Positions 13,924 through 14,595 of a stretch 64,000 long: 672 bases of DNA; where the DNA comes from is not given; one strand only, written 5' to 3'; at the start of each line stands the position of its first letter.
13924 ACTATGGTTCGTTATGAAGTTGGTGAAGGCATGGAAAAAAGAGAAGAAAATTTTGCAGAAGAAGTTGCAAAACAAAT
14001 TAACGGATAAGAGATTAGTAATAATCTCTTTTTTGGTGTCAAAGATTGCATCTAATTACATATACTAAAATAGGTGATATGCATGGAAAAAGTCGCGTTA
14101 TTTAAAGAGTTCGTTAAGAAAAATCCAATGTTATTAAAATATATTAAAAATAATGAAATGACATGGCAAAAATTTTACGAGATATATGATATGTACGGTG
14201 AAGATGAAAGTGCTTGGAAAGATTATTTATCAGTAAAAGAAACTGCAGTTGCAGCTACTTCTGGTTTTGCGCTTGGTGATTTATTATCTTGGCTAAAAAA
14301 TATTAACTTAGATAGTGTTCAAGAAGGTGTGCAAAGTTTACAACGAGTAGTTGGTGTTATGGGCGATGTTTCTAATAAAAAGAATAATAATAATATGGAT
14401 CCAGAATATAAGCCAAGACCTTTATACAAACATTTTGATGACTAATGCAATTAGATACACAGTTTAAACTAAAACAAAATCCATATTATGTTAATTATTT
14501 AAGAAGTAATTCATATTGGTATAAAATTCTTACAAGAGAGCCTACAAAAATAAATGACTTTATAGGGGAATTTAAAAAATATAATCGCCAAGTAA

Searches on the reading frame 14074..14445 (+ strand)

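Call 95: search_protein_families(library=pfam, proteins=[window:14074-14445:+], max_evalue=0.001)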
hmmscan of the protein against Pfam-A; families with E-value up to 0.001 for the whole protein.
window:14074-14445:+ (123 aa): 1 family
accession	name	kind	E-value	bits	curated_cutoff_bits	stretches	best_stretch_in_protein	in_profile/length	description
PF14071.11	YlbD_coat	-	7.2e-17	62.3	27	1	10-101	3-103/126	Putative coat protein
